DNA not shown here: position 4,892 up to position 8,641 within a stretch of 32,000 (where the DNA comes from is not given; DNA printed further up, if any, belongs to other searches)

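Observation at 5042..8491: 1149-aa orphan membrane protein with glycine-zipper segments and coiled-coil-like ends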

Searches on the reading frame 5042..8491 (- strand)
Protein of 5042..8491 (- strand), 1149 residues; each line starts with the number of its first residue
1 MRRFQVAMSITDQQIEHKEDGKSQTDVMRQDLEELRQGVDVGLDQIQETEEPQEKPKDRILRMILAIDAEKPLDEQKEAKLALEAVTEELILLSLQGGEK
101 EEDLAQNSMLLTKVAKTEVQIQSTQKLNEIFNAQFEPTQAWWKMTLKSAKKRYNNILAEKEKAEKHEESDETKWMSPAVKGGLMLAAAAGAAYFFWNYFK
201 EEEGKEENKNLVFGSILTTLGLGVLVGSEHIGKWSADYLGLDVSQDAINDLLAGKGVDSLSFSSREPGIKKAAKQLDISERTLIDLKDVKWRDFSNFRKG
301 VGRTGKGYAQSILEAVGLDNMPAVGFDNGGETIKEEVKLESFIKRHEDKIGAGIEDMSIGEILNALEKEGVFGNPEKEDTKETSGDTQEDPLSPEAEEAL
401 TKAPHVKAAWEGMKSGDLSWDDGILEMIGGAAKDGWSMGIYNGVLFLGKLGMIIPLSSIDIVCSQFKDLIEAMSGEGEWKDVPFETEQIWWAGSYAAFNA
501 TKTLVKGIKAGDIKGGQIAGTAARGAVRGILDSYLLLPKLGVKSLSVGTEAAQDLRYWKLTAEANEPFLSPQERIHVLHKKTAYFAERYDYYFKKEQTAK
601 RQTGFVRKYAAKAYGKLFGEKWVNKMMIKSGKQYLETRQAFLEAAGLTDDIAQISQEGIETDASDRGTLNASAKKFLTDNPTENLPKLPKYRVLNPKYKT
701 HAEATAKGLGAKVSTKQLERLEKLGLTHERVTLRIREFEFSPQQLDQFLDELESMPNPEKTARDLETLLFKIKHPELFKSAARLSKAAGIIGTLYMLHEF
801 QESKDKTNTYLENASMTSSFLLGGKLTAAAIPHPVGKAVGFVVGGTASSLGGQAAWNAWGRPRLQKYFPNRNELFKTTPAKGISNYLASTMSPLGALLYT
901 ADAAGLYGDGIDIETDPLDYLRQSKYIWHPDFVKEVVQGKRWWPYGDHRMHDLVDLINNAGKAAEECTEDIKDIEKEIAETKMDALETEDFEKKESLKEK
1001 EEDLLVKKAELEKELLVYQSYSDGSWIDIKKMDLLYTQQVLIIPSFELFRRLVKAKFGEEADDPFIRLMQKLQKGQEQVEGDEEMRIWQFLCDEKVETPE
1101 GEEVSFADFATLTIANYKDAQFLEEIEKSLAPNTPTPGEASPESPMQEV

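Call 3: search_protein_families(library=pfam, proteins=[window:5042-8491:-], max_evalue=1)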
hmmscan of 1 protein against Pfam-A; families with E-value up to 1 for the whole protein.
window:5042-8491:- (1149 aa): 2 families
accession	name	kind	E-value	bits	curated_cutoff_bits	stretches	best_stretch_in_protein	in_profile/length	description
PF13341.12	RAG2_PHD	-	0.047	14.2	27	0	1009-1035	23-49/78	RAG2 PHD domain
PF07258.19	COMM_domain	-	0.93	10.1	22.4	1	727-755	36-64/64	COMM domain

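Call 4: search_protein_families(library=ncbifam, proteins=[window:5042-8491:-], max_evalue=1)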
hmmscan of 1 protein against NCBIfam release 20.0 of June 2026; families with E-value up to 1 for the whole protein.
window:5042-8491:- (1149 aa): 0 families

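Call 5: search_solved_structures(query=window:5042-8491:-, max_evalue=1)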
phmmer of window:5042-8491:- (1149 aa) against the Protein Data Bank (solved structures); distinct sequences matched with E-value up to 1: 3.
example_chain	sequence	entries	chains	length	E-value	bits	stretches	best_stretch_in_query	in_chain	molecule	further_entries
9if4_A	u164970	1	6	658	0.024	15.7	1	953-1014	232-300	ATP-dependent Clp protease ATP-binding subunit ClpC1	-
8a8u_A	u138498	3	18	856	0.028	15.5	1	953-1014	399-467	ATP-dependent Clp protease ATP-binding subunit ClpC1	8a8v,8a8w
5j3n_A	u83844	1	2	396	0.03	15.4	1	651-706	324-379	Green fluorescent protein,HsdR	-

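Call 6: find_homologous_proteins(query=window:5042-8491:-, max_evalue=0.001)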
Query window:5042-8491:- (1149 aa): 5 proteins with E <= 0.001 among 8000 candidates.
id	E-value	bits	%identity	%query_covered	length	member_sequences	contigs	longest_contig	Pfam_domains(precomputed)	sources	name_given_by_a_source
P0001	0.0e+0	2563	100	99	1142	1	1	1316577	-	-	-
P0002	0.0e+0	1119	48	98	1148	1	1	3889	-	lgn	-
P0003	0.0e+0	1100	46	98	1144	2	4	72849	-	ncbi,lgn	-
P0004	0.0e+0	1064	45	99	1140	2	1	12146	-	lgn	-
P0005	0.0e+0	1054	45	99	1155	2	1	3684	-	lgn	-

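Call 11: find_encoding_contigs(protein=P0003, flank=10000, max_places=4)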
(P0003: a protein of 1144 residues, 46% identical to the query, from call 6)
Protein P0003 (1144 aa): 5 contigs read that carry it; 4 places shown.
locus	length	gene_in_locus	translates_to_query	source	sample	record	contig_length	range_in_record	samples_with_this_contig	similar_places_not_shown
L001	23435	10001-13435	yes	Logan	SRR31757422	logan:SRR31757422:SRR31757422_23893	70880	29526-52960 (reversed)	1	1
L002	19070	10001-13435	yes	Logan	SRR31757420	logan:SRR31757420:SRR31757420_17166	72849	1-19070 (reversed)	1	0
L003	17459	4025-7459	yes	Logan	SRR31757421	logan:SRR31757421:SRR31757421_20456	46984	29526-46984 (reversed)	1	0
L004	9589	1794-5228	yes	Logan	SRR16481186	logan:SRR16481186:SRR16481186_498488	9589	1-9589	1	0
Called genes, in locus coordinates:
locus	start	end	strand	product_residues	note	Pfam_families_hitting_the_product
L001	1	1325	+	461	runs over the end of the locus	PF01547:SBP_bac_1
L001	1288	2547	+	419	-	PF04932:Wzy_C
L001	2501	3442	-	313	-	PF00551:Formyl_trans_N, PF02911:Formyl_trans_C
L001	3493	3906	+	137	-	-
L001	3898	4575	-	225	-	PF10502:Peptidase_S26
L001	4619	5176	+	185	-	-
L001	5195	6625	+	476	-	PF02934:GatB_N, PF02637:GatB_Yqey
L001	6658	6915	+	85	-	-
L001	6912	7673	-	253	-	PF03808:Glyco_tran_WecG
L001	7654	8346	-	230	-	PF01209:Ubie_methyltran (weak), PF13489:Methyltransf_23, PF03848:TehB, PF05175:MTS, PF13847:Methyltransf_31, PF08241:Methyltransf_11, PF08242:Methyltransf_12, PF13649:Methyltransf_25, +3 more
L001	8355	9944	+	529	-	PF04055:Radical_SAM, PF16199:Radical_SAM_C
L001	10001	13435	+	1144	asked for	-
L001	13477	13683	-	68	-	-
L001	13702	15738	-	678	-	PF17191:RecG_wedge, PF04851:ResIII, PF00270:DEAD, PF00271:Helicase_C, PF22590:Cas3-like_C_2 (weak), PF19833:RecG_dom3_C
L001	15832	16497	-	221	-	-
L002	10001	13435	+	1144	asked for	-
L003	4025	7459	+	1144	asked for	-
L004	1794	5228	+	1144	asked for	-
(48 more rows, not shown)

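Call 12: list_cluster_members(proteins=[P0001, P0002, P0003, P0004, P0005])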
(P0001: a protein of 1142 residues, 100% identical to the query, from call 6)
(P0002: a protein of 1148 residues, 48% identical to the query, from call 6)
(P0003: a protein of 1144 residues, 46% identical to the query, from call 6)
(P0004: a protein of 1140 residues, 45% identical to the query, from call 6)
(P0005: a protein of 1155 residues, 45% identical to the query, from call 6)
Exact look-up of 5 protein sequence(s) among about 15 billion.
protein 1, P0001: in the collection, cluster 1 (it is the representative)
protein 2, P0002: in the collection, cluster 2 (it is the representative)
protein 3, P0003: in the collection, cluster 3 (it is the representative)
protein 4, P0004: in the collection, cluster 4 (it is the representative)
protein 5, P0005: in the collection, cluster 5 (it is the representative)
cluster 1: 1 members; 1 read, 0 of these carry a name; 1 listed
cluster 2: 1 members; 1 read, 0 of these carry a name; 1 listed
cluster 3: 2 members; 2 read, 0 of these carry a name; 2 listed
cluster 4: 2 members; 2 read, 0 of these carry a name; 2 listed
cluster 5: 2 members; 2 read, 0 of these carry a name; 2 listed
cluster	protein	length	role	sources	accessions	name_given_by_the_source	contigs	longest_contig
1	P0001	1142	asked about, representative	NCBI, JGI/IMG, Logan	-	-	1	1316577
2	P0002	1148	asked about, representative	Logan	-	-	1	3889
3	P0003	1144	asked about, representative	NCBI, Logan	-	-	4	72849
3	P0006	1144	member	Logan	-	-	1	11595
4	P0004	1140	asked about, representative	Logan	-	-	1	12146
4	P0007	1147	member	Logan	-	-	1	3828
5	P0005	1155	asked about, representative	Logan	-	-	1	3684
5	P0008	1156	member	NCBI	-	-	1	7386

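Call 20: find_related_loci(query=A1, collection=genome_contigs, flank=10000)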
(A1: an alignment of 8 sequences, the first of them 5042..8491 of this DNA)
Query A1 (1149 aa) in genome_contigs; peptide patterns used: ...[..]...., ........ (x = any residue, [..] = any of these).
67 stretches matched a pattern; 3 encode a relative of the query (tblastn E <= 1e-3); 3 distinct loci.
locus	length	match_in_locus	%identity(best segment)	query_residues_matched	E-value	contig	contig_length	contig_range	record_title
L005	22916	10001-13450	46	1-1147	0e+0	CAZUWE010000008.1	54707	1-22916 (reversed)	MAG TPA_asm: uncultured Candidatus Peribacteria bacterium isolate SRP342105_co1_252 genome assembly, contig: NODE_741_le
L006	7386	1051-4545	45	2-1148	0e+0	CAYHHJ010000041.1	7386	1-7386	MAG TPA_asm: uncultured Candidatus Peribacteria bacterium isolate ERP119702_co1_18 genome assembly, contig: NODE_14334_l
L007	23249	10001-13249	38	74-1128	0e+0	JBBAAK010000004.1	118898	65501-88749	MAG: Candidatus Gracilibacteria bacterium isolate SO_2017_GW3_40 scaffold_177_c1_OW296A_2017, whole genome shotgun seque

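Call 26: search_protein_families(library=padloc, proteins=[window:5042-8491:-], max_evalue=1)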
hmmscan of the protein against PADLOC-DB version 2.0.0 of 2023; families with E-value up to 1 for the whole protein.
window:5042-8491:- (1149 aa): 0 families

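Call 28: search_protein_representatives(protein=window:5042-8491:-)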
Query: 1149 residues. Proteins with E-value up to 0.001 (for the whole library): 32; up to 1e-10: 28; up to 1e-30: 14. The best 32 are listed.
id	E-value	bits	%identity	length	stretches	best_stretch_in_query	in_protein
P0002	0.0e+00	1119.4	49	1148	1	9-1141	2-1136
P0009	4.6e-249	845.9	42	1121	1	53-1131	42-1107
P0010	1.1e-239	814.9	41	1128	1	53-1143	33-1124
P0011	4.7e-207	706.9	40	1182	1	73-1129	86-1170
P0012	1.3e-108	380.9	31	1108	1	44-1133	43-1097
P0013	5.5e-84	299.3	29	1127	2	37-967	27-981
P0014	3.0e-83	296.9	31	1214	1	48-1129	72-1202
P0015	3.6e-76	273.4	36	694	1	25-682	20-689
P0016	2.8e-57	210.9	30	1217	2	62-643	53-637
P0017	1.7e-54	201.7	32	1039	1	51-645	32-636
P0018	7.6e-47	176.4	26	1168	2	62-649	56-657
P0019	5.8e-42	160.2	26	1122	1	64-1118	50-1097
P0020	7.8e-39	149.8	26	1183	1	146-1125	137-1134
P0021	1.1e-38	149.3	26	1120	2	711-1142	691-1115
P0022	2.0e-27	112.1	26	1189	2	699-1111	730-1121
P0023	4.6e-27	110.8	28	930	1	156-682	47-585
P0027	8.1e-18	80.2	29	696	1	730-1128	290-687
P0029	1.4e-16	76.1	24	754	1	717-1112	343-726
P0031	2.5e-14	68.7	26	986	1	160-653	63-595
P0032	2.8e-12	61.9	25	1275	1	712-1142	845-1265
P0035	5.9e-11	57.5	26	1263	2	723-1119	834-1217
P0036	1.9e-10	55.8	26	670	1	742-1118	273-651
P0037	4.2e-09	51.4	25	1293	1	759-1113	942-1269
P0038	6.1e-09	50.8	30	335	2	823-925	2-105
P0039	2.3e-07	45.6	25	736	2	699-926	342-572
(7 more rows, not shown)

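Call 30: find_homologous_proteins(query=A2, max_evalue=0.001)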
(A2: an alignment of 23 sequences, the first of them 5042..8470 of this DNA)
Query A2 (23 sequences) (1142 aa, profile of the alignment): 6 proteins with E <= 0.001 among 8000 candidates.
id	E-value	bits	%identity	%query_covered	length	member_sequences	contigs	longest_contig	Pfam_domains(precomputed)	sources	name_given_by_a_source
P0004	0.0e+0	1428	45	100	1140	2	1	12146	-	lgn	-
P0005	0.0e+0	1427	45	100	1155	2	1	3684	-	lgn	-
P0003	0.0e+0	1426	46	99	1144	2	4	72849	-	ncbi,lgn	-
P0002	0.0e+0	1374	48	99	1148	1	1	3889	-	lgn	-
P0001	0.0e+0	1326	100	100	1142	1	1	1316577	-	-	-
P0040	0.0e+0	1322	50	95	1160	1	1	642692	-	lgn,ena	-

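Call 32: search_protein_families(library=pfam, alignment_id=A2, max_evalue=0.01)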
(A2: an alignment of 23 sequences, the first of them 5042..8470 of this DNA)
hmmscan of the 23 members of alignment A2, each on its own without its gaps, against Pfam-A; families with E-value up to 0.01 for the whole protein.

A. member 1, window:5042-8470:- (1142 aa): 0 families

B. families by the number of members that match (of 23 scanned): 4 families
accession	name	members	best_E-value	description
PF09486.15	HrpB7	1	0.0011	Bacterial type III secretion protein (HrpB7)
PF14449.11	PT-TG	1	0.0085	Pre-toxin TG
PF16789.10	YscO-like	1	0.0088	YscO-like protein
PF13339.11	AATF-Che1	1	0.0093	Apoptosis antagonizing transcription factor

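Call 33: search_solved_structures(query=A2, max_evalue=1)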
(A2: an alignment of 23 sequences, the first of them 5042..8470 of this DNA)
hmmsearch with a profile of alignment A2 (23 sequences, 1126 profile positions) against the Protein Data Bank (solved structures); distinct sequences matched with E-value up to 1: 2.
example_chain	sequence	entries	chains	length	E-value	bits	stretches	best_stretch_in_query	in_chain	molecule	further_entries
6ign_A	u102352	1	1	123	0.14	13.1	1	329-438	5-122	Kinesin-1 heavy chain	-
6h9l_A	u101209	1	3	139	0.25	12.3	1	935-1009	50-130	Uncharacterized protein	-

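Call 34: find_encoding_contigs(protein=P0012, flank=8000, max_places=2)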
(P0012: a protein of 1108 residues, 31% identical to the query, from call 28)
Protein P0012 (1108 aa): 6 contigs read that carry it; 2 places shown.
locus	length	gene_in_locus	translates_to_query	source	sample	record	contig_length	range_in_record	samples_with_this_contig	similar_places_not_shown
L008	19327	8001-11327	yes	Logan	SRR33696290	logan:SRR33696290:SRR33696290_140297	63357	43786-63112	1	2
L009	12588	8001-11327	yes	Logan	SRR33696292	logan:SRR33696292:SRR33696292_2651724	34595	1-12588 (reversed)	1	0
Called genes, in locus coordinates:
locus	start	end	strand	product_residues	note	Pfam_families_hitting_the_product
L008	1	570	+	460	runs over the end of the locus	PF04932:Wzy_C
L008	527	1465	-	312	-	PF00551:Formyl_trans_N, PF02911:Formyl_trans_C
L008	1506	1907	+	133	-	-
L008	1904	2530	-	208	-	PF10502:Peptidase_S26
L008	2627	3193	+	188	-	-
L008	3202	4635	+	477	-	PF02934:GatB_N, PF02637:GatB_Yqey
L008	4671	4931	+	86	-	-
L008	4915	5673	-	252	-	PF03808:Glyco_tran_WecG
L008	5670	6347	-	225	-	PF01209:Ubie_methyltran, PF13489:Methyltransf_23, PF07021:MetW (weak), PF13847:Methyltransf_31, PF08241:Methyltransf_11, PF08242:Methyltransf_12, PF13649:Methyltransf_25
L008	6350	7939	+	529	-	PF04055:Radical_SAM, PF16199:Radical_SAM_C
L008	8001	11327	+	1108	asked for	-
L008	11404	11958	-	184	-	-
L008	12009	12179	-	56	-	-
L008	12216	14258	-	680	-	PF17191:RecG_wedge, PF04851:ResIII, PF00270:DEAD, PF00271:Helicase_C, PF22590:Cas3-like_C_2 (weak), PF19833:RecG_dom3_C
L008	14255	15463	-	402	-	PF00579:tRNA-synt_1b, PF22421:SYY_C-terminal, PF01479:S4 (weak)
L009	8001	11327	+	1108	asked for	-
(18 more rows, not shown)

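Call 35: find_encoding_contigs(protein=P0019, flank=8000, max_places=2)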
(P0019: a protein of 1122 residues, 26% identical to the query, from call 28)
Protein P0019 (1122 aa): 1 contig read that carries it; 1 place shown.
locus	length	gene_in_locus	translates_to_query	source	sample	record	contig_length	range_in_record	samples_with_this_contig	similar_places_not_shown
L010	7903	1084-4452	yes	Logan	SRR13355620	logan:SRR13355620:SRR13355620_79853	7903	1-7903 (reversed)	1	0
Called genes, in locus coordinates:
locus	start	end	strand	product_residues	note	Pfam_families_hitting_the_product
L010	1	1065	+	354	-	?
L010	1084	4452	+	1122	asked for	-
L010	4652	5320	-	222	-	-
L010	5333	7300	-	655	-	PF17191:RecG_wedge, PF01336:tRNA_anti-codon (faint), PF00270:DEAD, PF04851:ResIII, PF00271:Helicase_C, PF22590:Cas3-like_C_2 (weak), PF19833:RecG_dom3_C (weak)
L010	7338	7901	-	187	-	?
